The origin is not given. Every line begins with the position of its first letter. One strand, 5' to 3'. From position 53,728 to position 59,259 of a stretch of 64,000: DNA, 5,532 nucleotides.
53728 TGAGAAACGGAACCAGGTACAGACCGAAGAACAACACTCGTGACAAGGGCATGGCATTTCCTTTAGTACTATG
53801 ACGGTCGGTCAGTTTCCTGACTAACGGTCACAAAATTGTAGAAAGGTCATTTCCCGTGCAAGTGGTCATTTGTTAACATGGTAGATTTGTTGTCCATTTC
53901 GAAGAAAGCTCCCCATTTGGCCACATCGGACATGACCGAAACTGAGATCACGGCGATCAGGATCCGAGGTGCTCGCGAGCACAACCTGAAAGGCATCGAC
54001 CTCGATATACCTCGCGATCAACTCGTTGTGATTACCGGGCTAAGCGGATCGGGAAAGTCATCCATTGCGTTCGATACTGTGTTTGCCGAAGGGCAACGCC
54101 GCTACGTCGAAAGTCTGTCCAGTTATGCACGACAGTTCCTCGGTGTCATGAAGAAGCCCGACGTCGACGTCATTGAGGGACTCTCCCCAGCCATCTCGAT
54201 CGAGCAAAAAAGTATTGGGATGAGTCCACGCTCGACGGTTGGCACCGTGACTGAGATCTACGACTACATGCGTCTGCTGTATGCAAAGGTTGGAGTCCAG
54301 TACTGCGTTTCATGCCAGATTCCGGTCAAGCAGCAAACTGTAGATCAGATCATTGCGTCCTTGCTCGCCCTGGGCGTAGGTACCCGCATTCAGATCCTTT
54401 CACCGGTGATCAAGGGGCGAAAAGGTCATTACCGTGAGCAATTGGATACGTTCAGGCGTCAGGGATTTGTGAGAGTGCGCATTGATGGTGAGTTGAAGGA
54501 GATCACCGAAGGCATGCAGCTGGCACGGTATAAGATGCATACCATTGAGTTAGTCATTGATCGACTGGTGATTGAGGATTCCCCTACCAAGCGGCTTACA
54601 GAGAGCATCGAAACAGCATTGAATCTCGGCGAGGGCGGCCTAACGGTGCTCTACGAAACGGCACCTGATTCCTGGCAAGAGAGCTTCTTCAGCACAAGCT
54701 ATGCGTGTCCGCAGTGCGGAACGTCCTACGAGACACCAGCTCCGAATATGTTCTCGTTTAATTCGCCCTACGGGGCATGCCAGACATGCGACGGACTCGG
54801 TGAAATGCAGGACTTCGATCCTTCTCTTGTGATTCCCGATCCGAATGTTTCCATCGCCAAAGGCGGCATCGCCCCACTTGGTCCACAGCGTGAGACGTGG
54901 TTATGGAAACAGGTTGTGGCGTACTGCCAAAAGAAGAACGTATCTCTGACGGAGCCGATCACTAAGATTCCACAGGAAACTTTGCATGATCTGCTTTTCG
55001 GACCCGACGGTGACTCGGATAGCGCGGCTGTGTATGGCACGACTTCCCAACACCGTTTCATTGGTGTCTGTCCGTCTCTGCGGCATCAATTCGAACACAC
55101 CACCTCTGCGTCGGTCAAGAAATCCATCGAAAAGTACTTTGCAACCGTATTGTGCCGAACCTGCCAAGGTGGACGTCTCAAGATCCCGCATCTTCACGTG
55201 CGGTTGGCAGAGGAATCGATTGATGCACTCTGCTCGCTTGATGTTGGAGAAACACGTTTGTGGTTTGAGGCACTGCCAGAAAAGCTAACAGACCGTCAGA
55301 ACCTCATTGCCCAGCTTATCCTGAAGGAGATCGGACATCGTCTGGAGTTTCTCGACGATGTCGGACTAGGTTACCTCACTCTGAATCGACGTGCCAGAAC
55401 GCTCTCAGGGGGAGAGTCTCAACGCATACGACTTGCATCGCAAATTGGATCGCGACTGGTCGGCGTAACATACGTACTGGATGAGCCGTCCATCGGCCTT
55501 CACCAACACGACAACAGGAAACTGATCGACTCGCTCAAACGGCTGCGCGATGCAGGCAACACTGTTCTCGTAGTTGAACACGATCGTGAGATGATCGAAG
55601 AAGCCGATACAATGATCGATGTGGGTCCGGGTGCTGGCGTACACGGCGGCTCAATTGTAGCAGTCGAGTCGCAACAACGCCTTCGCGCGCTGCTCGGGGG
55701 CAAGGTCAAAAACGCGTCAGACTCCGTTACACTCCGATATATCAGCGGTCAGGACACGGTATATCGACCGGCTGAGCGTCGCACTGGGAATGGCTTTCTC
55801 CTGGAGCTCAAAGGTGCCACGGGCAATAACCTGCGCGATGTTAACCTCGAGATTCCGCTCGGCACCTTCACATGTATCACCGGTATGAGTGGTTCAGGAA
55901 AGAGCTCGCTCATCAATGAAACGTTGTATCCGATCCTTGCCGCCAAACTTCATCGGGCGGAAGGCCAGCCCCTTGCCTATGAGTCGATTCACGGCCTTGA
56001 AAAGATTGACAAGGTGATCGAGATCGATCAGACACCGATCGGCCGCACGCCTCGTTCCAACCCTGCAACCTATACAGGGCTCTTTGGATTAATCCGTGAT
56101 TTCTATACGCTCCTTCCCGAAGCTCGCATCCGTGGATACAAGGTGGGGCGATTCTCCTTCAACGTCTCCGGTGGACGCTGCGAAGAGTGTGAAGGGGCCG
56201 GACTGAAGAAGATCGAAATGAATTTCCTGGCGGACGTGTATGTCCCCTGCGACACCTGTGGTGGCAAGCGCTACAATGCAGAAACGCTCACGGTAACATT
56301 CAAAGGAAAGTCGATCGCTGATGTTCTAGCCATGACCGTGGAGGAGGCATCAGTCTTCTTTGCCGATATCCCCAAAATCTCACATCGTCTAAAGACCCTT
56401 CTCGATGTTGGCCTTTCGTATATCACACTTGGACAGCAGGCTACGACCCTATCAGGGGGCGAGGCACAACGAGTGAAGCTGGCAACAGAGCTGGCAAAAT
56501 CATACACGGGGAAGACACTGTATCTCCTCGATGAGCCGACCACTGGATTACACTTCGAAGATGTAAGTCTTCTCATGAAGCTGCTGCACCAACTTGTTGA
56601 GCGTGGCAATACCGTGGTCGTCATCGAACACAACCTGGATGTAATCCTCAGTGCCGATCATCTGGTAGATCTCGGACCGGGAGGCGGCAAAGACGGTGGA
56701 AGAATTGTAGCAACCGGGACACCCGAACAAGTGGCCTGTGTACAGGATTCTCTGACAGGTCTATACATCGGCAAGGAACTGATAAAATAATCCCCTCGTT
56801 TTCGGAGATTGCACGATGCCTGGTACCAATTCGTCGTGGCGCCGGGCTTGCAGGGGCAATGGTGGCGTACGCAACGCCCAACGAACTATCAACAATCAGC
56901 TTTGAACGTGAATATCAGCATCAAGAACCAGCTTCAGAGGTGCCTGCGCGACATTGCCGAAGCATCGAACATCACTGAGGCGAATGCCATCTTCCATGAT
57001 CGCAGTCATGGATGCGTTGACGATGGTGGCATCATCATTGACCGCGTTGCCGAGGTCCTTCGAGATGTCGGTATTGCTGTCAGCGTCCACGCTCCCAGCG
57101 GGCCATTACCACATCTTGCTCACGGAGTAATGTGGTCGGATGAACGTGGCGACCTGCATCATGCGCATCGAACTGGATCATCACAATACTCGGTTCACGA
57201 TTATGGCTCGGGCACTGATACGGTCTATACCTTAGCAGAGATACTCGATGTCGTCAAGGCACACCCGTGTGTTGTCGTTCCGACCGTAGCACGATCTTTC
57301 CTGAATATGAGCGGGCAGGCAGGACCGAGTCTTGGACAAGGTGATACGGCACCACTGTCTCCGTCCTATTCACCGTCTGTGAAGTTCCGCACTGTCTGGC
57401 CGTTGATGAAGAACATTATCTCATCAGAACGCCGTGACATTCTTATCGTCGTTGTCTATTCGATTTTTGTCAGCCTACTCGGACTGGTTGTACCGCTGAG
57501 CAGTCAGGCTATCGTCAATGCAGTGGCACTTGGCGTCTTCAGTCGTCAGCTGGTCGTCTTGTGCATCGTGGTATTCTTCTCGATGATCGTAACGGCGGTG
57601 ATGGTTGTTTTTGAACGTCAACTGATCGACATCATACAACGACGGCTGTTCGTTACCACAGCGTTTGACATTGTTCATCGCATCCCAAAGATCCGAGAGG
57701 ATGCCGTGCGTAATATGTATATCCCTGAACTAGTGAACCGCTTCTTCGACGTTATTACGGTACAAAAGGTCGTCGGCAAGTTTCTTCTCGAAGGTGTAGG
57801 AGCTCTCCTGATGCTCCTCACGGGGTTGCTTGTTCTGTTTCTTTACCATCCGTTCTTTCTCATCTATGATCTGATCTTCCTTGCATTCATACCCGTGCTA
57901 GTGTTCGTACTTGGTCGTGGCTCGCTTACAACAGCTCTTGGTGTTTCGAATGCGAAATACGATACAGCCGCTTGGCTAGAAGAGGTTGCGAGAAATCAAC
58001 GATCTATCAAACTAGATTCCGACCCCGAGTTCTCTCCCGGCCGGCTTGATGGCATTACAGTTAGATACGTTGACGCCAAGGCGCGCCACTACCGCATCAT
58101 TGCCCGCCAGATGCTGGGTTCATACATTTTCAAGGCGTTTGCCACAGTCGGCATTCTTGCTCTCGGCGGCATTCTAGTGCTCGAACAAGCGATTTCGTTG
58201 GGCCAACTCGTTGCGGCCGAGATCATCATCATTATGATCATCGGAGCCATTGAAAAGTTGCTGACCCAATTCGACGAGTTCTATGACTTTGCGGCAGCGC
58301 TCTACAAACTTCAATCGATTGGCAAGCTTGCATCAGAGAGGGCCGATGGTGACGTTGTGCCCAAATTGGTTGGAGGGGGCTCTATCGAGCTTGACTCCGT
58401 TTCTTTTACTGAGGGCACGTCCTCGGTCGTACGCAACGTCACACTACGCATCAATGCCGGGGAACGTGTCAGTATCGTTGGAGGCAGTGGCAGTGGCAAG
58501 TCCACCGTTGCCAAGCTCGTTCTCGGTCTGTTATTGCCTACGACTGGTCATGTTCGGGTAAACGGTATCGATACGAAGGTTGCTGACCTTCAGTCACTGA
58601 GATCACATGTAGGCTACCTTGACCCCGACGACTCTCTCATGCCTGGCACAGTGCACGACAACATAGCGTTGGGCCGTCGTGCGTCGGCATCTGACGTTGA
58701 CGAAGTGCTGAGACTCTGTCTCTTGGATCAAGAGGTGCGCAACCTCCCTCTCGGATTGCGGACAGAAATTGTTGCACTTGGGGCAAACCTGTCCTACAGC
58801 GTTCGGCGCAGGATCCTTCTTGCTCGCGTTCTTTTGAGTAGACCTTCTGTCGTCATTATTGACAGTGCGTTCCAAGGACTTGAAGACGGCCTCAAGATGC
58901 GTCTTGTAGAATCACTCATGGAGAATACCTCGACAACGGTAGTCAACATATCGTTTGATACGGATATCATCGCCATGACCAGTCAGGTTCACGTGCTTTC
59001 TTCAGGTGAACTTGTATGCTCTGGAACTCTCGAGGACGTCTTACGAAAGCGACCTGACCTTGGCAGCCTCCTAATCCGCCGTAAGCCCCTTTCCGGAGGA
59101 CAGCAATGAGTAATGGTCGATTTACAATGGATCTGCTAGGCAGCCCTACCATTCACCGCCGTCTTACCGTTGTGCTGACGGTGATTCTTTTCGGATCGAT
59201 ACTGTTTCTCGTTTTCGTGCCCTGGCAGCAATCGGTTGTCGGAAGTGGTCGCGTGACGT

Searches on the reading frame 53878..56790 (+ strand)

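Call 65: search_protein_families(library=pfam, proteins=[window:53878-56790:+], max_evalue=0.00001)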
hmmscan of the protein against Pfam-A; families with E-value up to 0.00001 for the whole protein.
window:53878-56790:+ (970 aa): 8 families
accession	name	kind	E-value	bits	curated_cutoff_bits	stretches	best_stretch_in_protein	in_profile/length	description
PF17760.6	UvrA_inter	-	4.7e-35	120.2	23.3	1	153-259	1-107/109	UvrA interaction domain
PF17755.6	UvrA_DNA-bind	-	6.8e-21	75.1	23.2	1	314-419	1-110/110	UvrA DNA-binding domain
PF00005.33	ABC_tran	-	2.3e-20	74.1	25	0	834-889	85-137/137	ABC transporter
PF02463.25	SMC_N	-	4.2e-15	56.2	40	0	856-931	135-210/220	RecF/RecN/SMC N terminal domain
PF13555.12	AAA_29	-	1.2e-07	31.8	27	0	658-679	18-39/61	P-loop containing region of AAA domain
PF20703.3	nSTAND1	-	4e-07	30.4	27.1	0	663-695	34-66/379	Novel STAND NTPase 1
PF13191.12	AAA_16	-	1.3e-06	29.4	32.6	0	47-87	24-63/167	AAA ATPase domain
PF13476.12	AAA_23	-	9.2e-06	26.9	27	0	27-63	2-35/201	AAA domain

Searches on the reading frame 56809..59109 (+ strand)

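Call 65: search_protein_families(library=pfam, proteins=[window:56809-59109:+], max_evalue=0.00001)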
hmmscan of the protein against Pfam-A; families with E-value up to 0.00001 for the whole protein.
window:56809-59109:+ (766 aa): 1 family
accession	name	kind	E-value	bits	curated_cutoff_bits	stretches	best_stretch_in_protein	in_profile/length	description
PF00005.33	ABC_tran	-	3.7e-24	86.3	25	1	542-688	2-136/137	ABC transporter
